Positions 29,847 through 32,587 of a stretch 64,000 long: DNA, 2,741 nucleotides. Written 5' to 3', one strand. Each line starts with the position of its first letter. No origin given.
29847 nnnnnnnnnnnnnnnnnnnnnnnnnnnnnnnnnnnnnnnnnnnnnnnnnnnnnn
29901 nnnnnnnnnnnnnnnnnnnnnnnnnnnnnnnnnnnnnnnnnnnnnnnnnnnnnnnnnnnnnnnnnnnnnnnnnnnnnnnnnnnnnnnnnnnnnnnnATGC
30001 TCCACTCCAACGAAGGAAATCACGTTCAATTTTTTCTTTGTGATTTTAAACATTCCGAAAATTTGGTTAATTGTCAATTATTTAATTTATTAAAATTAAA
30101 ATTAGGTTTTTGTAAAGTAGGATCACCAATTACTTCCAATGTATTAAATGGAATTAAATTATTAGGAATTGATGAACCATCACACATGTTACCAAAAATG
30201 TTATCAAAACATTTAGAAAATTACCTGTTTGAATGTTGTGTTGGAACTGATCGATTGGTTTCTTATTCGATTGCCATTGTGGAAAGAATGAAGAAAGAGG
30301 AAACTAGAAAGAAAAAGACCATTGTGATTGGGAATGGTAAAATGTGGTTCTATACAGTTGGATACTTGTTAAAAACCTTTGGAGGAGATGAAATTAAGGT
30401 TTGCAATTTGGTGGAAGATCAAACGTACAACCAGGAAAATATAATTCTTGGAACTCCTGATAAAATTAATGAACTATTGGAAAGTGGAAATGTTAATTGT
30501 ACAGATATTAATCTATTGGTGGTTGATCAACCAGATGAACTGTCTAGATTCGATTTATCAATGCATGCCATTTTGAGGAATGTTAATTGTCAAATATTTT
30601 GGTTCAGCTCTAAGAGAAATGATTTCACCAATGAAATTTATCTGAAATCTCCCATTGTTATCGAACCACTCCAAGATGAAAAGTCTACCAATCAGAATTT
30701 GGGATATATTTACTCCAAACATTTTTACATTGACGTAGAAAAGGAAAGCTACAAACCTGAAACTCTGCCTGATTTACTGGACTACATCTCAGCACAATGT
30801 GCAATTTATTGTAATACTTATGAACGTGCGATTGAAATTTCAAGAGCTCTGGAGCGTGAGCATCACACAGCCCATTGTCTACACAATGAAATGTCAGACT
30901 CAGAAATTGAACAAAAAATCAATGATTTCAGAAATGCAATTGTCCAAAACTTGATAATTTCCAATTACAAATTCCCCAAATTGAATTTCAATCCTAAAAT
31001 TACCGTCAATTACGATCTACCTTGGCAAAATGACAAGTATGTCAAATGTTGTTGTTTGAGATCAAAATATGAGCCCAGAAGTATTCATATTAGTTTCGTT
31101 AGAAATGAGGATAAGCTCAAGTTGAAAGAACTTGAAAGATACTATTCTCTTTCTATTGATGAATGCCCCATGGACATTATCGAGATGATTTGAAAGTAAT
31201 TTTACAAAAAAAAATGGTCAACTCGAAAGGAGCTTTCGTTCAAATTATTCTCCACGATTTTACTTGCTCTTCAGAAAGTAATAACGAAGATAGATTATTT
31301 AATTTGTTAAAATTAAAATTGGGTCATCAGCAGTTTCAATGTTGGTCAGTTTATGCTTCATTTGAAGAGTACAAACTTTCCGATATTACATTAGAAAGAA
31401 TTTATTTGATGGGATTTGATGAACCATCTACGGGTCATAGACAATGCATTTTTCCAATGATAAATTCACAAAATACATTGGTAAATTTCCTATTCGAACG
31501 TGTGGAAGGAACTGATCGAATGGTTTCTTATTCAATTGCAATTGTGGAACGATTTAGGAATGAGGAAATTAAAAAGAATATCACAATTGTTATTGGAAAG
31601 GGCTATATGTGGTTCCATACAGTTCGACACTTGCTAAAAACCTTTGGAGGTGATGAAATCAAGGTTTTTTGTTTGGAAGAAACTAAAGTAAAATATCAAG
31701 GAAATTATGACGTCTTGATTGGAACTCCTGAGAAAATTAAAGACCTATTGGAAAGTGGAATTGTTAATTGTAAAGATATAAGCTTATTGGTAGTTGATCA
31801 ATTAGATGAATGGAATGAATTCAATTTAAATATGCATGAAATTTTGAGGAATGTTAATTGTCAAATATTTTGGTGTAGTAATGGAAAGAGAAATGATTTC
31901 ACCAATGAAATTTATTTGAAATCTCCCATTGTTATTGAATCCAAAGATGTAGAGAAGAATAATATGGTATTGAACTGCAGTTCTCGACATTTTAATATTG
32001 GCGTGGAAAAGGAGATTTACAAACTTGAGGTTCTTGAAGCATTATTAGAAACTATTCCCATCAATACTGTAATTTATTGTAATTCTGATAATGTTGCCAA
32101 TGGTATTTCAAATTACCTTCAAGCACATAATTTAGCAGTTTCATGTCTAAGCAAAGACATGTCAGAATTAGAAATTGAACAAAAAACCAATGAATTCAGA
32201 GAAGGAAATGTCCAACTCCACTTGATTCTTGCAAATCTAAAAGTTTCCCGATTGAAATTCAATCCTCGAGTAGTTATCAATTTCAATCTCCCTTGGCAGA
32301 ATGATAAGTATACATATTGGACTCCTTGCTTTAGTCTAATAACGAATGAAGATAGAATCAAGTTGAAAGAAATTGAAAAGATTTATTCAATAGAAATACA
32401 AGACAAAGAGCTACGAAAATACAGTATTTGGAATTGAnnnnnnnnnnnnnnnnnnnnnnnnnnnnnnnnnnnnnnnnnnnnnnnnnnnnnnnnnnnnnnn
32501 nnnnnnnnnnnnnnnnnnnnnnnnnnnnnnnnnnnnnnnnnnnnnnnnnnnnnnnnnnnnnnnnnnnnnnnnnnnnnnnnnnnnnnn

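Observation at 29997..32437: Tandem pair of eIF4A-derived pseudo-helicases with every catalytic motif replaced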

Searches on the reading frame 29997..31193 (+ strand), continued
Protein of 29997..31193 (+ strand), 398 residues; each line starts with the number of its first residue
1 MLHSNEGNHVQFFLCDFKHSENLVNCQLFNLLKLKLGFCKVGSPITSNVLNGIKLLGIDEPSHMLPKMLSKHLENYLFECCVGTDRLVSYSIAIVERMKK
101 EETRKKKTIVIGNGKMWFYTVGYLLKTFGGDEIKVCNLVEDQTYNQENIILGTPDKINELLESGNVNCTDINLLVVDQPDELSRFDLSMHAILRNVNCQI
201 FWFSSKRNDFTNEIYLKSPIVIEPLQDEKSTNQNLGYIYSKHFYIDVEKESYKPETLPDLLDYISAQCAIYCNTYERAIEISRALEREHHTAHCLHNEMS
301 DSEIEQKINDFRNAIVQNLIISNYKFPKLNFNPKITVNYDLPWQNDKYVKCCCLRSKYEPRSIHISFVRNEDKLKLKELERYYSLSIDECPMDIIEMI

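Call 52: find_related_loci(query=A5, collection=viral_contigs, flank=5000)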
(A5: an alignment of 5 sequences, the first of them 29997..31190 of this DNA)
Query A5 (398 aa) in viral_contigs; peptide patterns used: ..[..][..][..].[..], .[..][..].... (x = any residue, [..] = any of these).
172 stretches matched a pattern, but none encodes a relative of the query by tblastn (E <= 1e-3).

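Call 53: find_homologous_proteins(query=A5, max_evalue=0.001)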
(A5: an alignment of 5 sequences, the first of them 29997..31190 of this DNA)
Query A5 (5 sequences) (398 aa, profile of the alignment): 8 proteins with E <= 0.001 among 5316 candidates.
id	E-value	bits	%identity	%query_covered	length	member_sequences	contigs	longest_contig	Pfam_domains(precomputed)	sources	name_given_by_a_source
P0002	8.4e-183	626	53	84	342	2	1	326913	PF00270.36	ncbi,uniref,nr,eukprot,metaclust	ncbi:predicted protein [Naegleria gruberi]|uniref:Predicted protein n=1 Tax=Naegleria gruberi TaxID=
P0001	2.6e-179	614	100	83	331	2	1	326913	PF00271.38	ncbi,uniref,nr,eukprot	ncbi:predicted protein [Naegleria gruberi]|uniref:Predicted protein n=1 Tax=Naegleria gruberi TaxID=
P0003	2.1e-170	585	39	86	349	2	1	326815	PF00271.38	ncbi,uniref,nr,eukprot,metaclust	ncbi:predicted protein [Naegleria gruberi]|uniref:Predicted protein n=1 Tax=Naegleria gruberi TaxID=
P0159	3.4e-19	87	22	88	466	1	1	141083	PF00270.36,PF00271.38,PF22590.3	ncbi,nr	ncbi:hypothetical protein NECID01_0481 [Nematocida sp. AWRm77]|nr:hypothetical protein NECID01_0481 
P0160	2.0e-7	48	21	57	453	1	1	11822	PF00270.36,PF03880.22,PF00271.38,PF04851.22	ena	-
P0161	4.8e-7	47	20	57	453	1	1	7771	PF00270.36,PF03880.22,PF00271.38,PF04851.22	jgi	-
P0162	7.8e-7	46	22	63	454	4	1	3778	PF00270.36,PF03880.22,PF00271.38,PF04851.22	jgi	-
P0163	1.7e-6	45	20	62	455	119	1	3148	PF00270.36,PF03880.22,PF00271.38,PF04851.22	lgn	-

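Call 54: search_solved_structures(query=A5, max_evalue=0.00001, show_alignments=1)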
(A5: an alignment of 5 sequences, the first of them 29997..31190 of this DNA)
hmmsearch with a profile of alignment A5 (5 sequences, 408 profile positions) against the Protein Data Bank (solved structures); distinct sequences matched with E-value up to 0.00001: 97 (the best 60 are shown).
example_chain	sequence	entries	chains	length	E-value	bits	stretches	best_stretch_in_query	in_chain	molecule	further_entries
7ppz_B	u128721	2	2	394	9.8e-46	159.6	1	46-407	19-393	Eukaryotic initiation factor 4A-I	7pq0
2zu6_A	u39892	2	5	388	1e-45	159.6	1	46-407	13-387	Eukaryotic initiation factor 4A-I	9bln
6xki_A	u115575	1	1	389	1e-45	159.6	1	46-407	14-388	Eukaryotic initiation factor 4A-I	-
9dts_A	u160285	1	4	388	1e-45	159.6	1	46-407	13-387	Eukaryotic initiation factor 4A-I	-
5zc9_A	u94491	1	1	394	1.1e-45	159.5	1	46-407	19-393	Eukaryotic initiation factor 4A-I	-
6zmw_j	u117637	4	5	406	1.2e-45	159.3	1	46-407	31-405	Eukaryotic initiation factor 4A-I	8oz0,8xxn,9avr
3eiq_A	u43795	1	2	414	1.3e-45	159.2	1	46-407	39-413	Eukaryotic initiation factor 4A-I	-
8huj_A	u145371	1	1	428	1.4e-45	159.1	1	46-407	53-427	Eukaryotic initiation factor 4A-I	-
1fuu_A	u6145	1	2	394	3.6e-45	157.8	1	46-406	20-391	YEAST INITIATION FACTOR 4A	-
2vso_A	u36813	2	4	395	3.7e-45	157.7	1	46-406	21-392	ATP-DEPENDENT RNA HELICASE EIF4A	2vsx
6qdv_7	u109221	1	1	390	1.8e-39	139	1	47-408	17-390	Eukaryotic initiation factor 4A-III, N-terminally processed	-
2j0q_A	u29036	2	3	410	1.8e-39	139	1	47-408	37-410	ATP-DEPENDENT RNA HELICASE DDX48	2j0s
2xb2_A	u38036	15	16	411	1.8e-39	139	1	47-408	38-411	EUKARYOTIC INITIATION FACTOR 4A-III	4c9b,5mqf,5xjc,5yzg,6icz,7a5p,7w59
2hyi_C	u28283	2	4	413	1.8e-39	139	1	47-408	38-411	Probable ATP-dependent RNA helicase DDX48 | Eukaryotic initiation factor 4A-III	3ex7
2hxy_A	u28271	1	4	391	1.8e-39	139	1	47-408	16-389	Probable ATP-dependent RNA helicase DDX48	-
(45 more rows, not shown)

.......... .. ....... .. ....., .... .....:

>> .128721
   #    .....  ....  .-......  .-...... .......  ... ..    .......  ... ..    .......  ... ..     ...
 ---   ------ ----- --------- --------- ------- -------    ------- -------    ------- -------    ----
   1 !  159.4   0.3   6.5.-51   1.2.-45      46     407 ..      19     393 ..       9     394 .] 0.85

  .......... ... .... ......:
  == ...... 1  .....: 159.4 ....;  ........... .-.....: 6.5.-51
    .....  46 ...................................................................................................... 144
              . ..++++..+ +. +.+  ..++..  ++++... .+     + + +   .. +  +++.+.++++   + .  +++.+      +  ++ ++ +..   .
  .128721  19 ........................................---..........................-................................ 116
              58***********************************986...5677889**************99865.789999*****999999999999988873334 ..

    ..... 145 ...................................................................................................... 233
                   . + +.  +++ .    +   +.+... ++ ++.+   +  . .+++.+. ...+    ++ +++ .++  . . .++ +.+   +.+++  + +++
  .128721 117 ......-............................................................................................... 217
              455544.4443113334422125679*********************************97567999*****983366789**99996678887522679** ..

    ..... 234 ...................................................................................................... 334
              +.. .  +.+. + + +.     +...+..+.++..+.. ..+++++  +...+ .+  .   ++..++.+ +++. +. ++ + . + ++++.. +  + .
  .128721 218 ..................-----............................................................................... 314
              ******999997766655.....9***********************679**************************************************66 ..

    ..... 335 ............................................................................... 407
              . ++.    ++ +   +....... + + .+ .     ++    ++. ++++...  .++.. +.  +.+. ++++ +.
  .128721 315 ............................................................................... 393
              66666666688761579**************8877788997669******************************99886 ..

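Call 69: search_protein_families(library=pfam, proteins=[P0152], max_evalue=0.001)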
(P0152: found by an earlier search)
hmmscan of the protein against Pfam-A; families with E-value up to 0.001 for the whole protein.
P0152 (414 aa): 1 family
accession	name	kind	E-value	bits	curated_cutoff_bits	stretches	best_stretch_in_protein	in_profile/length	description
PF00271.37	Helicase_C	-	1.3e-07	32.3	23.5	1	272-374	2-105/110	Helicase conserved C-terminal domain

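Call 71: fold_search(model_id=the predicted structure, library=viral)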
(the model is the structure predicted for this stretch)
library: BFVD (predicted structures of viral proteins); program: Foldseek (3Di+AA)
matches with E <= 10: 1406; with E <= 0.001: 500
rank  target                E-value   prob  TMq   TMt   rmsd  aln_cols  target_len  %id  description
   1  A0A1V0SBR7            1.2e-21  1.00  0.42  0.34  16.7       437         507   22  Translation initiation factor 4A-III [Catovirus CTV1]
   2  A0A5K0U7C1            9.3e-21  1.00  0.43  0.28  19.9       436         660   19  RNA helicase [Yasminevirus sp. GU-2018]
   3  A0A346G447            4.7e-18  1.00  0.42  0.42  14.7       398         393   17  (no name in the UniProt tables at hand)
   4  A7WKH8                3.0e-12  1.00  0.34  0.25  15.2       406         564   13  Helicase [Betalipothrixvirus pozzuoliense]
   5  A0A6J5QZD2            3.7e-11  1.00  0.33  0.26  15.2       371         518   11  SSL2 DNA or RNA helicases of superfamily II [uncultured Caudovirales phage]
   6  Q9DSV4                3.9e-11  1.00  0.37  0.30  19.5       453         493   12  DNA 3'-5' helicase [Diadromus pulchellus ascovirus 4a]
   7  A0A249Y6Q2            6.0e-11  1.00  0.31  0.27  17.6       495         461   13  (no name in the UniProt tables at hand)
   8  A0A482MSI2            7.1e-11  1.00  0.32  0.22  14.7       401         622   11  Putative helicase [Escherichia phage PTXU04]
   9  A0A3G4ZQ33            1.3e-10  1.00  0.32  0.18  15.4       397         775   13  DEAD/SNF2-like helicase [Barrevirus sp.]
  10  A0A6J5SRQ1            1.9e-10  1.00  0.32  0.26  19.6       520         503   11  HepA Superfamily II DNA/RNA helicases, SNF2 family [uncultured Caudovirales phage]
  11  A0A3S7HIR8            2.2e-10  1.00  0.33  0.23  14.2       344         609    9  (no name in the UniProt tables at hand)
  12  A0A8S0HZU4            2.4e-10  1.00  0.36  0.26  13.2       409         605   10  (no name in the UniProt tables at hand)
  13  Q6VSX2                3.0e-10  1.00  0.29  0.17  15.4       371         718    9  (no name in the UniProt tables at hand)
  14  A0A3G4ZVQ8            3.2e-10  1.00  0.32  0.24  15.0       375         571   13  ATP-dependent DNA helicase [Faunusvirus sp.]
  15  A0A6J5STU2            3.4e-10  1.00  0.32  0.27  16.0       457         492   11  SSL2 DNA or RNA helicases of superfamily II [uncultured Caudovirales phage]
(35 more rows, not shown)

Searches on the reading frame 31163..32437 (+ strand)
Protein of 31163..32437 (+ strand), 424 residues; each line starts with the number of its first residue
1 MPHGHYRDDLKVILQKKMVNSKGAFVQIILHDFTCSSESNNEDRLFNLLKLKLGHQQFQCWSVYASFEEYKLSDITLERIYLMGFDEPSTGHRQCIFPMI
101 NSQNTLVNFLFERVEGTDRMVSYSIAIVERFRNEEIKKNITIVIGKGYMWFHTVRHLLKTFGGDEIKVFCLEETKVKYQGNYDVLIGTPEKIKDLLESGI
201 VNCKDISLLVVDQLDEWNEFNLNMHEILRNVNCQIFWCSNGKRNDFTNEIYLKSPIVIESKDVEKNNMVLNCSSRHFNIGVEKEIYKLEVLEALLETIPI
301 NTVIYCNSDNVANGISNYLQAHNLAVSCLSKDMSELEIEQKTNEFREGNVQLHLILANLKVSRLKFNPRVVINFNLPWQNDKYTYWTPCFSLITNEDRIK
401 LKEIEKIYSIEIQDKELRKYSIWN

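Call 3: search_protein_families(library=pfam, proteins=[window:31163-32437:+], max_evalue=1)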
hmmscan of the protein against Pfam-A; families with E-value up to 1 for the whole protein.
window:31163-32437:+ (424 aa): 3 families
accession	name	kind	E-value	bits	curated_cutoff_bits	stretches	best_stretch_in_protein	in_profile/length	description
PF00270.35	DEAD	-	1.7e-05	25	26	1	174-239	83-157/167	DEAD/DEAH box helicase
PF00271.37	Helicase_C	-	0.00017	22.2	23.5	1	287-383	2-99/110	Helicase conserved C-terminal domain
PF14617.12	CMS1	-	0.063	13.1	35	1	183-213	177-207/250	U3-containing 90S pre-ribosomal complex subunit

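Call 5: search_solved_structures(query=window:31163-32437:+, max_evalue=1, show_alignments=2)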
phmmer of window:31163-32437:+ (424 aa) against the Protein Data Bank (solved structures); distinct sequences matched with E-value up to 1: 82 (the best 60 are shown).
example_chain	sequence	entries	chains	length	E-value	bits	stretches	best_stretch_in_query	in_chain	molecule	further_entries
9dts_A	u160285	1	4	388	6.3e-22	81.2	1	63-417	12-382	Eukaryotic initiation factor 4A-I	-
7ppz_B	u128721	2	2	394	6.3e-22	81.2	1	63-417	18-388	Eukaryotic initiation factor 4A-I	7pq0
2zu6_A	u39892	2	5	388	6.3e-22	81.2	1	63-417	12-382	Eukaryotic initiation factor 4A-I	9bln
6xki_A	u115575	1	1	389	6.4e-22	81.2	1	63-417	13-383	Eukaryotic initiation factor 4A-I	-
5zc9_A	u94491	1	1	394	6.6e-22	81.1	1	63-417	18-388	Eukaryotic initiation factor 4A-I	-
6zmw_j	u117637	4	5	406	7.2e-22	81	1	63-417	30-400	Eukaryotic initiation factor 4A-I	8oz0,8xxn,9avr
3eiq_A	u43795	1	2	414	7.6e-22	80.9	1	63-417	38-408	Eukaryotic initiation factor 4A-I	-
8huj_A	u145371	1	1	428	7.9e-22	80.9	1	63-417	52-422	Eukaryotic initiation factor 4A-I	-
1fuu_A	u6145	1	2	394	8.9e-19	70.8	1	63-414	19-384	YEAST INITIATION FACTOR 4A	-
2vso_A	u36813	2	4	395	8.9e-19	70.8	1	63-414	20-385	ATP-DEPENDENT RNA HELICASE EIF4A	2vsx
2j0q_A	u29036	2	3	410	1.9e-14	56.5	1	63-414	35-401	ATP-DEPENDENT RNA HELICASE DDX48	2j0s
2xb2_A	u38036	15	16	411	2e-14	56.5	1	63-414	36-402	EUKARYOTIC INITIATION FACTOR 4A-III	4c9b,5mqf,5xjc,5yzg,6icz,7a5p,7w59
2hyi_C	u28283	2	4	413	2e-14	56.5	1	63-414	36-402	Probable ATP-dependent RNA helicase DDX48 | Eukaryotic initiation factor 4A-III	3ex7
6qdv_7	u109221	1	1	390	2e-14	56.5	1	63-414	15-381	Eukaryotic initiation factor 4A-III, N-terminally processed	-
2hxy_A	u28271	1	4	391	2e-14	56.5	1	63-414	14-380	Probable ATP-dependent RNA helicase DDX48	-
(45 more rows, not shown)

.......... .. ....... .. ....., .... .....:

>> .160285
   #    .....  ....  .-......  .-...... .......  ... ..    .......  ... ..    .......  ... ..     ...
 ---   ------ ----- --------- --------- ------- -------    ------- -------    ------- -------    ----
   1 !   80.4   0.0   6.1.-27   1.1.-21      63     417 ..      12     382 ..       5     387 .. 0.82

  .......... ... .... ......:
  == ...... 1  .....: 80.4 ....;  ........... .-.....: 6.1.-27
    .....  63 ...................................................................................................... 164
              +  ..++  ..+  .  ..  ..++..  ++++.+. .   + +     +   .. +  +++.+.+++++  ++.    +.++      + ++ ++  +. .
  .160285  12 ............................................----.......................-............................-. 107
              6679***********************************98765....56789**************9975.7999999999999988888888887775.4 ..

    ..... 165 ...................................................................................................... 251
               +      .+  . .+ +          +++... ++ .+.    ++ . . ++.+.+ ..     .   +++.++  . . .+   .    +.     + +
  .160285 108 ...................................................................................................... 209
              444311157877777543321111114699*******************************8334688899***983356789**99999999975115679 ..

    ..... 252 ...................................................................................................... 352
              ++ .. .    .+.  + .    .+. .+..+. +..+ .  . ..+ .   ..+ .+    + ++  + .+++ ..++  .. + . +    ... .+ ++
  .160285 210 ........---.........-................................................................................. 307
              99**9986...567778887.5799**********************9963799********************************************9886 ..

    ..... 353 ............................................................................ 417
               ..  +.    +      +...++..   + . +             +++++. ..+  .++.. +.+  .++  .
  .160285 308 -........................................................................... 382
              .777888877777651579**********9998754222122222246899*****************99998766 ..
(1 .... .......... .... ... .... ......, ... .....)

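Call 49: find_encoding_contigs(protein=window:31214-32437:+, flank=3000, max_places=10)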
Protein window:31214-32437:+ (407 aa): no gene with exactly this product is on record in the collection.

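Call 74: predict_structure(alignment_id=A6)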
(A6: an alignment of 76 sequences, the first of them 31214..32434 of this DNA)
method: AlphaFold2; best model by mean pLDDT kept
length: 407 residues; sequences in the alignment: 76
mean_pLDDT: 78.8   pTM: 0.73
mean pLDDT of the five models: 78.8, 77.7, 77.6, 77.0, 75.5
residues with pLDDT >= 90: 140; 70-90: 162; 50-70: 60; < 50: 45
segments of 3 or more residues with pLDDT < 50: 1-22, 33-43, 247-254
pLDDT, mean of each block of 10 residues (from residue 1): 37 41 50 47 61 91 86 85 81 80 93 78 89 89 94 78 90 93 93 84 80 91 71 74 58 65 93 91 86 92 91 87 86 69 70 91 81 91 85 78 55
secondary structure, 60 per line:
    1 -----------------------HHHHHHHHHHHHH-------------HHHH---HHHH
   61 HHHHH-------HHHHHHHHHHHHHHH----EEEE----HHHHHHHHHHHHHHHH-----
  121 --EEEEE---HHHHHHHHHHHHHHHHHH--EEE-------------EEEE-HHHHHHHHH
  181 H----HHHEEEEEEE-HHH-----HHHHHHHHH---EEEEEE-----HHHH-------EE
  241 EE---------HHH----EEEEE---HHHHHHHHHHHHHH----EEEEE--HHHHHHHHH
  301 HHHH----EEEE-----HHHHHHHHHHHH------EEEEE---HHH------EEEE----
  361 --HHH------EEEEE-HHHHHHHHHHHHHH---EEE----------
elements in order: H24-36 H50-53 H57-65 H73-87 E92-95 H100-115 E123-127 H131-148 E151-153 E167-170 H172-181 E189-195 H205-213 E217-222 H228-231 E239-242 E259-263 H267-280 E285-289 H292-304 E309-312 H318-329 E336-340 E353-356 E372-376 H378-391 E395-397
